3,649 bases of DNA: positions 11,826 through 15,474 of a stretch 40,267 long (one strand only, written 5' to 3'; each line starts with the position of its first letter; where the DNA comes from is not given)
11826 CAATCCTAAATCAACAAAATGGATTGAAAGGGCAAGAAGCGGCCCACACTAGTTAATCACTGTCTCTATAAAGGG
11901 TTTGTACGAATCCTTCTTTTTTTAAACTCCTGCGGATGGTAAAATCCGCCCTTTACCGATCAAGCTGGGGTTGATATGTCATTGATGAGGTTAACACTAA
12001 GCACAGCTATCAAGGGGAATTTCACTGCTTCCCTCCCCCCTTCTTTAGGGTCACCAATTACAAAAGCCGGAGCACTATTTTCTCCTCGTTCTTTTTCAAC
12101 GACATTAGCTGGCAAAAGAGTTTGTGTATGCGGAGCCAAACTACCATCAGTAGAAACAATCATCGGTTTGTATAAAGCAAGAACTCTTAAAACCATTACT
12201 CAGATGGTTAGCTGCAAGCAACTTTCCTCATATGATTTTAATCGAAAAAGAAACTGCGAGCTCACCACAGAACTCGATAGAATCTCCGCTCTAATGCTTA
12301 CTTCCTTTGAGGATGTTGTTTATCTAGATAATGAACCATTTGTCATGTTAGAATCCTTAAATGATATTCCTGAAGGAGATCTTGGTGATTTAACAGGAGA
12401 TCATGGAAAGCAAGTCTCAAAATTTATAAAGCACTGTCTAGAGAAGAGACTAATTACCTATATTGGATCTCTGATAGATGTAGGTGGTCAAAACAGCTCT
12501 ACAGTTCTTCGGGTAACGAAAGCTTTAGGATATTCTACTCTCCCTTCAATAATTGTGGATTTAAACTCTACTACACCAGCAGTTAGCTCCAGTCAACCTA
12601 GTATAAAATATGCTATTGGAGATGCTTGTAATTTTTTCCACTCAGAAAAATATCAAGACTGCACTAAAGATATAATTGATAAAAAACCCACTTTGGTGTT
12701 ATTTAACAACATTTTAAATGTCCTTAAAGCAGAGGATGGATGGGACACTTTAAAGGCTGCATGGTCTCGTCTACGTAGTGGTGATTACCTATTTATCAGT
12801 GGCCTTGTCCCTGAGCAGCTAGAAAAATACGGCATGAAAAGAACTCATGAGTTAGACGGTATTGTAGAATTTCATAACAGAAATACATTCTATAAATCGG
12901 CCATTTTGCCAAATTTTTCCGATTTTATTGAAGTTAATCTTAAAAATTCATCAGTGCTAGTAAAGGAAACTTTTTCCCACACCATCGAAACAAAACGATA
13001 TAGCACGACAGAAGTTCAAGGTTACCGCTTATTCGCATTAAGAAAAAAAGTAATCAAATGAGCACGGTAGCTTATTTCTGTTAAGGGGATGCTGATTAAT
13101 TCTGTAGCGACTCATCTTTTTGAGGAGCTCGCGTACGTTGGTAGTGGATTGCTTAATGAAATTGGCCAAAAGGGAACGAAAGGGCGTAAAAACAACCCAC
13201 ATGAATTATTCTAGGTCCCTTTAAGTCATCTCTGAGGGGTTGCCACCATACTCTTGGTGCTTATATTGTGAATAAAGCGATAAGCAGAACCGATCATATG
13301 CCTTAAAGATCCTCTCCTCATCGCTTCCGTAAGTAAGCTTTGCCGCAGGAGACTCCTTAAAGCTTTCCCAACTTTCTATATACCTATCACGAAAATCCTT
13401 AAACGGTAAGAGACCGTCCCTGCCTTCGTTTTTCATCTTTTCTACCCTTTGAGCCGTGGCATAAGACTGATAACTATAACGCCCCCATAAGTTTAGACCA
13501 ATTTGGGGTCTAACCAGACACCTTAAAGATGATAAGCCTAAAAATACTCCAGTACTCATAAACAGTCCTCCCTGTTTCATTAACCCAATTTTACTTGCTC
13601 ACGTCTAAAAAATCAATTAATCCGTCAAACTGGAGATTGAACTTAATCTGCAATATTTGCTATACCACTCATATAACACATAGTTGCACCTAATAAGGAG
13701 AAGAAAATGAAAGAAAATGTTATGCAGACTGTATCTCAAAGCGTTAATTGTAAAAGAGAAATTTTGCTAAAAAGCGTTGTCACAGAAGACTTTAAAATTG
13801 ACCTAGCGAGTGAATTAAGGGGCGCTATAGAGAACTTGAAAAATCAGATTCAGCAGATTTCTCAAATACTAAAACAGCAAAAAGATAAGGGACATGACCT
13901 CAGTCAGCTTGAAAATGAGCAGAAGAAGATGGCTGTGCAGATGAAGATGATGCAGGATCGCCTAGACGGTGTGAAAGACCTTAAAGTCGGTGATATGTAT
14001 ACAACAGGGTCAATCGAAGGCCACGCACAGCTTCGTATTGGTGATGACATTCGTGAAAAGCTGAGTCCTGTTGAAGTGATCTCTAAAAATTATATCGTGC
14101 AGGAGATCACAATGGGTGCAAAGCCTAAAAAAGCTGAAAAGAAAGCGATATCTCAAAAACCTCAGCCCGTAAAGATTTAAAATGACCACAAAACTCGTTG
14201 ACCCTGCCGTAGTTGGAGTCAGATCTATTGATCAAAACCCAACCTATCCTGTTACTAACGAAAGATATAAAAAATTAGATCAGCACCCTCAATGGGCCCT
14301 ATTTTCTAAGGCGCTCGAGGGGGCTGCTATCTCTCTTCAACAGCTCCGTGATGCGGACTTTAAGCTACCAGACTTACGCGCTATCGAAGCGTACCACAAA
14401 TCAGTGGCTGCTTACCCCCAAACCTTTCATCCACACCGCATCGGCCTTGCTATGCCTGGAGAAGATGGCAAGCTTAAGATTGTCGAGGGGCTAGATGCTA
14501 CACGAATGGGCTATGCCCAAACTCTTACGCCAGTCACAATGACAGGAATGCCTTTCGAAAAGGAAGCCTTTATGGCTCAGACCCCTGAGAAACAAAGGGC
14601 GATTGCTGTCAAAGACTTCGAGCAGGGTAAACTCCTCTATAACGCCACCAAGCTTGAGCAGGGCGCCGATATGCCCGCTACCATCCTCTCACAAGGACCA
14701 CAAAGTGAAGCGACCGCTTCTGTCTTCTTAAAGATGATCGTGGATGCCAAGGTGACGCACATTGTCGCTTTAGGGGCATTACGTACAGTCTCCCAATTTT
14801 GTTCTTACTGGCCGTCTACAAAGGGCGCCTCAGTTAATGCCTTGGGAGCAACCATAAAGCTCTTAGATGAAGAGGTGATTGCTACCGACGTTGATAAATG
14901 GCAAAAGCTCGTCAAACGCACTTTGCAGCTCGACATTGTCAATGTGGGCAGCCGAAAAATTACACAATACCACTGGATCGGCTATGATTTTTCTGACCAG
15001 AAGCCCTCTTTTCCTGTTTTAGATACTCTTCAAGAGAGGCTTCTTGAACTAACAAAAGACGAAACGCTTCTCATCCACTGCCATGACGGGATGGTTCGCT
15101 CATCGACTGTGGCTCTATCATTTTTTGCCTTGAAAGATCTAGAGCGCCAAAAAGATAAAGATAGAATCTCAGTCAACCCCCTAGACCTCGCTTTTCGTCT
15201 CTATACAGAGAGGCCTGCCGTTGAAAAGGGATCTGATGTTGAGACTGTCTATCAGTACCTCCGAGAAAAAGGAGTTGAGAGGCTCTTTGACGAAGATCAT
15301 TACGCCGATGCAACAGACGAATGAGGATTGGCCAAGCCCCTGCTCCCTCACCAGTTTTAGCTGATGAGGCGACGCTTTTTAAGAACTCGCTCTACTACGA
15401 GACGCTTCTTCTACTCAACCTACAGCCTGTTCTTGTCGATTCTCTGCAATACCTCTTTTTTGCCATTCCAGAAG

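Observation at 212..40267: Mirror-image array of at least eight paralogous giant LVIVD-propeller / cadherin-like membrane proteins converging on an effector-type island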

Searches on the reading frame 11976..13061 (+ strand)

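Call 4: search_protein_families(library=pfam, proteins=[window:11976-13061:+], max_evalue=0.01)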
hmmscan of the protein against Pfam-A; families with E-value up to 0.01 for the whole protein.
window:11976-13061:+ (361 aa): 0 families

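Call 36: search_protein_families(library=ncbifam, proteins=[window:11976-13061:+], max_evalue=0.1)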
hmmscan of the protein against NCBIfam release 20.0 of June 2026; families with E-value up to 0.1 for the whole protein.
window:11976-13061:+ (361 aa): 0 families

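Call 62: search_protein_families(library=pfam, proteins=[window:11976-13061:+], max_evalue=1)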
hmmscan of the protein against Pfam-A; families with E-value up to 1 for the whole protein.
window:11976-13061:+ (361 aa): 2 families
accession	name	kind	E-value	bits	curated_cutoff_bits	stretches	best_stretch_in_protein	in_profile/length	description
PF25304.1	WH_eIF2D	-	0.14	12.8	27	0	303-333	26-56/92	eIF2D winged helix domain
PF23484.1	YBR126W-A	-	0.23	11.9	27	1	272-296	43-65/68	YBR126W-A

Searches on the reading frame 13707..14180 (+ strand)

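Call 4: search_protein_families(library=pfam, proteins=[window:13707-14180:+], max_evalue=0.01)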
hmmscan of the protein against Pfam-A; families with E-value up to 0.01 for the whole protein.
window:13707-14180:+ (157 aa): 2 families
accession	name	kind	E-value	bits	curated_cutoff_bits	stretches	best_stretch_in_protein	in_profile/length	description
PF11068.13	YlqD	-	1.4e-13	51.8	27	1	14-134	2-130/131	YlqD protein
PF00435.27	Spectrin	-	0.0071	17.3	29.9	1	38-93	7-61/105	Spectrin repeat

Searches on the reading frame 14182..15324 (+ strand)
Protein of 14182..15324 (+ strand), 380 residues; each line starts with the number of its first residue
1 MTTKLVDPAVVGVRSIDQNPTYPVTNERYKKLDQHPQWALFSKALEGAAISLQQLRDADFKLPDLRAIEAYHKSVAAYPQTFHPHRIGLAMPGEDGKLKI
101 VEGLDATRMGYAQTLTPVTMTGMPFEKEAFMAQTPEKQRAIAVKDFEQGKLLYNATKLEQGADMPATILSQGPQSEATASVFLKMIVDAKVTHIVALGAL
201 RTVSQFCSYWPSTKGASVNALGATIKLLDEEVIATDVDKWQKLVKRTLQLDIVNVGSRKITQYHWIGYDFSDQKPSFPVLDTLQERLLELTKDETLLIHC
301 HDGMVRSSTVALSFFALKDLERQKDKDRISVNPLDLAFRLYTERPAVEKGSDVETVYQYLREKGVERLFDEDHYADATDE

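Call 4: search_protein_families(library=pfam, proteins=[window:14182-15324:+], max_evalue=0.01)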
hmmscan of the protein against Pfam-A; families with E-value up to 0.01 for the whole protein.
window:14182-15324:+ (380 aa): 1 family
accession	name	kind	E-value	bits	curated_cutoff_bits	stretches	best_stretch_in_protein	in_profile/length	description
PF00102.32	Y_phosphatase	-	1.4e-17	64.5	20.9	1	144-346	21-217/234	Protein-tyrosine phosphatase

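Call 61: search_solved_structures(query=window:14182-15324:+, max_evalue=0.001)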
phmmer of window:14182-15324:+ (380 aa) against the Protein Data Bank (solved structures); distinct sequences matched with E-value up to 0.001: 85 (the best 60 are shown).
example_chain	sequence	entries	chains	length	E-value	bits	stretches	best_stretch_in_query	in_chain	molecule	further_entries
2i1y_A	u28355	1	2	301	1.2e-06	31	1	157-320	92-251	Receptor-type tyrosine-protein phosphatase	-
7mow_A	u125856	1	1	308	1.2e-05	27.7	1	153-341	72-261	Tyrosine-protein phosphatase non-receptor type 1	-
4qah_A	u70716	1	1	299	2.3e-05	26.8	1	153-342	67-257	Tyrosine-protein phosphatase non-receptor type 1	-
3m4u_A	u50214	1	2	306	2.7e-05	26.6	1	162-323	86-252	Tyrosine specific protein phosphatase, putative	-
5ka4_A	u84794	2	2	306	2.8e-05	26.5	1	153-341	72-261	Tyrosine-protein phosphatase non-receptor type 1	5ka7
6omy_A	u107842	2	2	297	3.2e-05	26.3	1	153-341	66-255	Tyrosine-protein phosphatase non-receptor type 1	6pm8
8du7_A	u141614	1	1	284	3.4e-05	26.2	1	153-340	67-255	Tyrosine-protein phosphatase non-receptor type 1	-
6olv_A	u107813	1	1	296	3.5e-05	26.2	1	153-341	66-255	Tyrosine-protein phosphatase non-receptor type 1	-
6phs_A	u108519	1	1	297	3.5e-05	26.2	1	153-341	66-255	Tyrosine-protein phosphatase non-receptor type 1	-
5kad_A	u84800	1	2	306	3.6e-05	26.2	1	153-341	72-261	Tyrosine-protein phosphatase non-receptor type 1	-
4qbe_A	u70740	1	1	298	3.6e-05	26.2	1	153-341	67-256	Tyrosine-protein phosphatase non-receptor type 1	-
6cwv_A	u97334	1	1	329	3.6e-05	26.2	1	153-341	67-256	Tyrosine-protein phosphatase non-receptor type 1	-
7key_A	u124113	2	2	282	3.6e-05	26.2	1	153-340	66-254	Tyrosine-protein phosphatase non-receptor type 1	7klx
4qap_A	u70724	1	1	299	3.7e-05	26.2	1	153-341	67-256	Tyrosine-protein phosphatase non-receptor type 1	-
1nwe_A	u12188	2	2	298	3.8e-05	26.1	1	153-341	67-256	Protein-tyrosine phosphatase, non-receptor type 1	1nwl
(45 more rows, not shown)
